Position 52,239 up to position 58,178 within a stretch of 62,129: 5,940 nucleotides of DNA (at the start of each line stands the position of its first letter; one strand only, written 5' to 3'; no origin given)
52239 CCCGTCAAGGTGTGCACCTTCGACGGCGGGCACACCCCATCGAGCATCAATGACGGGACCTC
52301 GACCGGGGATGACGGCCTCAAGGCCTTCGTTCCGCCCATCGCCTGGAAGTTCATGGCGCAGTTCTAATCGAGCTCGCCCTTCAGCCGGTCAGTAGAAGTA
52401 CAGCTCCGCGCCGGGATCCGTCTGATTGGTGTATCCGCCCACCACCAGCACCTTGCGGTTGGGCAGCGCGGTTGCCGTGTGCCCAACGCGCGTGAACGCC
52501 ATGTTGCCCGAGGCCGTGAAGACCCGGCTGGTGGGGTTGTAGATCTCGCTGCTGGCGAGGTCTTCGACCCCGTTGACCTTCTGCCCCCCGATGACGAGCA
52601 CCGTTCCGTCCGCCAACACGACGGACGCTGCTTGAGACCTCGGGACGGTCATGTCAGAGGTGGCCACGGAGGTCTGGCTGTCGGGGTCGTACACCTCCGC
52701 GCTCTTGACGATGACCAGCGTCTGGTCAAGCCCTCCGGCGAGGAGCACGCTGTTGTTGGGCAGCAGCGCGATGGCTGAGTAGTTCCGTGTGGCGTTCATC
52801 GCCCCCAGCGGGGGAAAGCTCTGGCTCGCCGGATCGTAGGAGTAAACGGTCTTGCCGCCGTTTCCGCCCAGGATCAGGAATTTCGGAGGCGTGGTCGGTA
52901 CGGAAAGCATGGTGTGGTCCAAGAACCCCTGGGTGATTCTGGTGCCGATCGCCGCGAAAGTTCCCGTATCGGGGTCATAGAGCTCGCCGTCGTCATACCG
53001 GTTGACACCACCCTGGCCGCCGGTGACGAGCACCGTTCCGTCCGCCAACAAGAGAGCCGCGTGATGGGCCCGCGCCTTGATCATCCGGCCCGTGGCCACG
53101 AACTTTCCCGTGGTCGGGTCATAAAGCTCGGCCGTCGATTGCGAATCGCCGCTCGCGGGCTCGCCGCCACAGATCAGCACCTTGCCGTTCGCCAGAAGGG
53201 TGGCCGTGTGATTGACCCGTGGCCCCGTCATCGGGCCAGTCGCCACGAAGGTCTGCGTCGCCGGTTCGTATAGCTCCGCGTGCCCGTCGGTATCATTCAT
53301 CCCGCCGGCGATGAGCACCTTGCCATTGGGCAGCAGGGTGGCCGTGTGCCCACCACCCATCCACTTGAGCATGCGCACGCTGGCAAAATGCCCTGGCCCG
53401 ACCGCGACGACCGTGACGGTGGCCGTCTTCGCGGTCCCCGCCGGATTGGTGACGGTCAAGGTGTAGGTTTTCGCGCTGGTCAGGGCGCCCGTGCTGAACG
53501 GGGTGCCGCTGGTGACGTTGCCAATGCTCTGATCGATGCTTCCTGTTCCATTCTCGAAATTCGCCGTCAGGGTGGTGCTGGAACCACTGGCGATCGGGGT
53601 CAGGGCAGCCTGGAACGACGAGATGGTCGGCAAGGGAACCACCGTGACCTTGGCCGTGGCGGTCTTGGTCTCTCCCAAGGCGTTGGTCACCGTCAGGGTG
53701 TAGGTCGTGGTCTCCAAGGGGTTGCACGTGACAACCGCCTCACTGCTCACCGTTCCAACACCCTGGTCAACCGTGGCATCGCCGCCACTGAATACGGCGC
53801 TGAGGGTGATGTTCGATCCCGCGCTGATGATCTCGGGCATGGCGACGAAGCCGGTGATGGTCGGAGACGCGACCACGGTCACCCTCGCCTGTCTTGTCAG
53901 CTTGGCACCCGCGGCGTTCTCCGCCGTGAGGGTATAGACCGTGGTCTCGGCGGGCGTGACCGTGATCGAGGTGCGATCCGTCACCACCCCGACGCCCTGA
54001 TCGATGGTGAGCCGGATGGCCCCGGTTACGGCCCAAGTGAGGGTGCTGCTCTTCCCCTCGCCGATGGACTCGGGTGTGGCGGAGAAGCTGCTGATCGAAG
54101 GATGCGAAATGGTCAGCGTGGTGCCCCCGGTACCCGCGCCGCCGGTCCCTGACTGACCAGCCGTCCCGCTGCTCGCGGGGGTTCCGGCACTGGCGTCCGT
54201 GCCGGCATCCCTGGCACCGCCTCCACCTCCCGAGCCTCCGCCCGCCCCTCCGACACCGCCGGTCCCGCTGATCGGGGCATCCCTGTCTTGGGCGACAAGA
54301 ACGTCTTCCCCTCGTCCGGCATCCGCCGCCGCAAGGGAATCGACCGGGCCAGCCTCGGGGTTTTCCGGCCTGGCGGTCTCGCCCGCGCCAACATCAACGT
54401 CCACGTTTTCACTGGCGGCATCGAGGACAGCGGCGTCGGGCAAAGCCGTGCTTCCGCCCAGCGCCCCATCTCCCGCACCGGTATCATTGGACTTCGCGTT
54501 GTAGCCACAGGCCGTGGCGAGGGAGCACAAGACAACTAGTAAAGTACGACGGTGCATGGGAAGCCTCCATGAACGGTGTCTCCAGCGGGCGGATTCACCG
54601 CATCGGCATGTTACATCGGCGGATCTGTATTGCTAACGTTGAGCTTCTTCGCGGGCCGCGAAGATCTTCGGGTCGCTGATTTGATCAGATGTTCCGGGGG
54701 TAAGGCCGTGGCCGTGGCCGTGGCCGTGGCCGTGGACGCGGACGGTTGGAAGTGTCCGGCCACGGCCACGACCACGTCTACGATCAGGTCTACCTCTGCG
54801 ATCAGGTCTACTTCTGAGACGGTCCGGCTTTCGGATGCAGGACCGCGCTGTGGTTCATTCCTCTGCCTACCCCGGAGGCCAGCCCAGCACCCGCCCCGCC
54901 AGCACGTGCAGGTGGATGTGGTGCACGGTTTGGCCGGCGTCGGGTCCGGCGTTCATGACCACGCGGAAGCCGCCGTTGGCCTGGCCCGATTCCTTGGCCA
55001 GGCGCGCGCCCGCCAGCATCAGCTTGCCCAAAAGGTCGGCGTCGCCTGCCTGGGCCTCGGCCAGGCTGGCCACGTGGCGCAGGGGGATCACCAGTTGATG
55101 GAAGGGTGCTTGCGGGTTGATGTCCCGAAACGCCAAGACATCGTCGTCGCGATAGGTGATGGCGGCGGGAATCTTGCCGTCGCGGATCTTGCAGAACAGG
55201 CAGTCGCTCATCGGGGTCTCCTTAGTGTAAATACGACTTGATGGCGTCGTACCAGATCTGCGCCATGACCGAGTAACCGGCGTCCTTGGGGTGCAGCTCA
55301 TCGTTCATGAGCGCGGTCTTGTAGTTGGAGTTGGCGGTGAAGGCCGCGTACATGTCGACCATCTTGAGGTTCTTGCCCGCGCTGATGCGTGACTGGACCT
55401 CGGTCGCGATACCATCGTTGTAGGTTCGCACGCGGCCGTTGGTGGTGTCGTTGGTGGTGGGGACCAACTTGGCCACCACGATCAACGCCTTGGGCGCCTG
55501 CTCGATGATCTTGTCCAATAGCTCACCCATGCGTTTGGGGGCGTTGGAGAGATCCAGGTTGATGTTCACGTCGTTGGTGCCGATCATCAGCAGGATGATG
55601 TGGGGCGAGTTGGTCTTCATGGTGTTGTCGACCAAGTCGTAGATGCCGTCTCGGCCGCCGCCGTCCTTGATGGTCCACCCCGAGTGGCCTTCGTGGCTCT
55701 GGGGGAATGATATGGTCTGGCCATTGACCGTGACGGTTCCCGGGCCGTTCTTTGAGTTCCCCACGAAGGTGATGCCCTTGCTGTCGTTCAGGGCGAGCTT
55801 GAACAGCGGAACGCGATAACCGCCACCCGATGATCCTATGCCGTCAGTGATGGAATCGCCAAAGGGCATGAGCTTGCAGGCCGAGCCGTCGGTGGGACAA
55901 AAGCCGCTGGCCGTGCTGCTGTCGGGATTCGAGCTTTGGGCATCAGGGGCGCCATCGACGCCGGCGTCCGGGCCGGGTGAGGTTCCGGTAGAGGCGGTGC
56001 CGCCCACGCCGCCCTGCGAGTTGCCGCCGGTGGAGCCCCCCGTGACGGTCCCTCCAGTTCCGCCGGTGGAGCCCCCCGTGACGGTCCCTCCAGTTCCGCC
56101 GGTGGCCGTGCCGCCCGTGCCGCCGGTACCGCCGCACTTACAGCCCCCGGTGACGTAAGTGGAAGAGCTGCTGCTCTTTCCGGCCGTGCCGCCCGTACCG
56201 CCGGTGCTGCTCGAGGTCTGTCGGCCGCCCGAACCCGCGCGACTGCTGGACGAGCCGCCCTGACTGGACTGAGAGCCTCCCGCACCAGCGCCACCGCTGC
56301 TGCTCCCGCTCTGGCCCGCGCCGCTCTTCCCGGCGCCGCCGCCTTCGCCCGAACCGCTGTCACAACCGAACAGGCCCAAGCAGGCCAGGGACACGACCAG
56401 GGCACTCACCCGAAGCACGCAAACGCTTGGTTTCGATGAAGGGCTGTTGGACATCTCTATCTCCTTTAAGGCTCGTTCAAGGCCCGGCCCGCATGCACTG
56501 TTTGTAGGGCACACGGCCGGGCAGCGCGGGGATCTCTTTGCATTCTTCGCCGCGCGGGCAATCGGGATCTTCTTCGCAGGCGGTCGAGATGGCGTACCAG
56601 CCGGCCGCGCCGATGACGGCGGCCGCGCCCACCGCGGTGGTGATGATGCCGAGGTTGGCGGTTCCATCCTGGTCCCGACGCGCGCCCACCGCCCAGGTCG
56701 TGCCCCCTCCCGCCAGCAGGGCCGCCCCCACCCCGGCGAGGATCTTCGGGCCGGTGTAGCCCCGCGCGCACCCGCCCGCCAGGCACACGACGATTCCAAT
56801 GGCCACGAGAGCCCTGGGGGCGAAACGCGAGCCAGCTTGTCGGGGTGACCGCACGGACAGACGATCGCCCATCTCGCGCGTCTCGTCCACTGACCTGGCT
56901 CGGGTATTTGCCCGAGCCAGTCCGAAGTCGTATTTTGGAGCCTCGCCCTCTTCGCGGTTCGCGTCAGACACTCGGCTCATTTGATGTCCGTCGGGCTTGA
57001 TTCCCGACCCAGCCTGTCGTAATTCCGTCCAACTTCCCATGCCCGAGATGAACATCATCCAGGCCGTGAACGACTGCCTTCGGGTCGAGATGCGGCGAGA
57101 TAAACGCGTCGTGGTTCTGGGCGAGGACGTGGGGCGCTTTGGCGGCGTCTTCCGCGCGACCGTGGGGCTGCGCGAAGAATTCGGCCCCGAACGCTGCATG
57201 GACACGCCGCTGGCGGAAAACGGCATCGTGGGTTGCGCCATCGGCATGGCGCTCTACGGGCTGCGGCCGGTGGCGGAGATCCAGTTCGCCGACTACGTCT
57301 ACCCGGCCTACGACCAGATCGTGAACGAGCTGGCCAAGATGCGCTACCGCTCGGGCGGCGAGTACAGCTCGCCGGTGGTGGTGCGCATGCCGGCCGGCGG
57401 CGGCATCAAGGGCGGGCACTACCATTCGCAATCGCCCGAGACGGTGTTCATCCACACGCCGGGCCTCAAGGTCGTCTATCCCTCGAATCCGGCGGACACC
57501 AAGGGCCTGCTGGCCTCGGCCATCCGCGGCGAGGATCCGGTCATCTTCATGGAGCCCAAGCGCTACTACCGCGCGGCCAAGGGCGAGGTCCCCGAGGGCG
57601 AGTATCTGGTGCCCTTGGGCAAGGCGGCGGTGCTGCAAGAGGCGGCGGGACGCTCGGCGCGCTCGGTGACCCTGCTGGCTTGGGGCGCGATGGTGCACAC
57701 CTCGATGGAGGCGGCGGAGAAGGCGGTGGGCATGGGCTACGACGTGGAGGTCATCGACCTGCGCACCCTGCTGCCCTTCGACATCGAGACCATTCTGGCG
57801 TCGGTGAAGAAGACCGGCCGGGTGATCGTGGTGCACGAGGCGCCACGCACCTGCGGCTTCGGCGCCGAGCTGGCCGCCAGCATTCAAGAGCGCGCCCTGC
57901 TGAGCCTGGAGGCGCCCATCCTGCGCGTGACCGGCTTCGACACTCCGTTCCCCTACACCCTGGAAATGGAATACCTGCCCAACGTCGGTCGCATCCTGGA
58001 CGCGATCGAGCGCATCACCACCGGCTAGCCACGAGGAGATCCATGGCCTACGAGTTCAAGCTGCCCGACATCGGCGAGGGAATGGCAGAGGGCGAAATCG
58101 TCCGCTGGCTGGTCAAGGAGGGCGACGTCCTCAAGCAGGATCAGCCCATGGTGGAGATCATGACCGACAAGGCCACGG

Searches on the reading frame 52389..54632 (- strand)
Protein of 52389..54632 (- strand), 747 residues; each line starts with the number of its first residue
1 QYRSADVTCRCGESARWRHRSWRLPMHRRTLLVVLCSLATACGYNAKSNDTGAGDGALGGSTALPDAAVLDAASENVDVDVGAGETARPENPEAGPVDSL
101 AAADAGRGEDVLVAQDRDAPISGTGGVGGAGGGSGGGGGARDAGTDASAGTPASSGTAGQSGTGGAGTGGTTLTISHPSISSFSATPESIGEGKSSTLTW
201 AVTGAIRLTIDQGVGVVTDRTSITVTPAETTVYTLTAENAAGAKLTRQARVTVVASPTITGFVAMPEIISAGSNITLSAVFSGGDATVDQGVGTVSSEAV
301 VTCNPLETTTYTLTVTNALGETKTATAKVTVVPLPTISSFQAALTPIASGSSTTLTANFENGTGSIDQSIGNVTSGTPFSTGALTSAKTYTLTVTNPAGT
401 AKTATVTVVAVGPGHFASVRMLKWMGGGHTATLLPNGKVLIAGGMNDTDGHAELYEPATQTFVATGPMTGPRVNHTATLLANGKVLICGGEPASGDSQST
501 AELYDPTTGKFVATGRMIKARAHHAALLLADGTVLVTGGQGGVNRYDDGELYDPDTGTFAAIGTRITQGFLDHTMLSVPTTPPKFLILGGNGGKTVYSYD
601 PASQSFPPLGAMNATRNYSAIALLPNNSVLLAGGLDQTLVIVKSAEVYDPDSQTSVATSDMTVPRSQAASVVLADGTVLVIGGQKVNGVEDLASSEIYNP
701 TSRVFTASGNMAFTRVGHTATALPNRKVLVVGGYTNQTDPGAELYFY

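Call 52: search_protein_families(library=pfam, proteins=[window:52389-54632:-], max_evalue=0.0001)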
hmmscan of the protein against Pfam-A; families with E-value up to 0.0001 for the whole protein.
window:52389-54632:- (747 aa): 8 families
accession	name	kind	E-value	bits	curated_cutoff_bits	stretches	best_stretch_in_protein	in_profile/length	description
PF13418.12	Kelch_4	-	7.4e-31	106.3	21.6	1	471-511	1-41/49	Galactose oxidase, central domain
PF13964.12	Kelch_6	-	7.8e-30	102.3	25.3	0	619-665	5-50/50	Kelch motif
PF01344.31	Kelch_1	-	6.8e-22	77.1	20.1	0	523-559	3-39/46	Kelch motif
PF13415.12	Kelch_3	-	4.5e-19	68.6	22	0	447-479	15-47/48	Galactose oxidase, central domain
PF24681.1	Kelch_KLHDC2_KLHL20_DRC7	-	3.1e-17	63.1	50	2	428-606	1-191/221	KLHDC2/KLHL20/DRC7 Kelch-repeats domain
PF24981.1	Beta-prop_ATRN-LZTR1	-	5.6e-11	42.7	50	0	626-737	159-283/289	Attractin/LZTR1 beta-propeller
PF07646.21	Kelch_2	-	1.5e-10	41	21.3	0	474-512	3-42/48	Kelch motif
PF07250.17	Glyoxal_oxid_N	-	1.1e-07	31.8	37.5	0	598-696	50-148/243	Glyoxal oxidase N-terminus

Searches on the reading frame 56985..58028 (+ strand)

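Call 52: search_protein_families(library=pfam, proteins=[window:56985-58028:+], max_evalue=0.0001)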
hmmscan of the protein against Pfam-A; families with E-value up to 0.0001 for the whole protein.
window:56985-58028:+ (347 aa): 2 families
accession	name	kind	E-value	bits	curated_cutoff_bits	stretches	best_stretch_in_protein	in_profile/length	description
PF02779.29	Transket_pyr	-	2.3e-44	151.5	27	1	22-196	3-173/174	Transketolase, pyrimidine binding domain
PF02780.25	Transketolase_C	-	7.5e-37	126.4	25.9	1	223-337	7-124/124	Transketolase, C-terminal domain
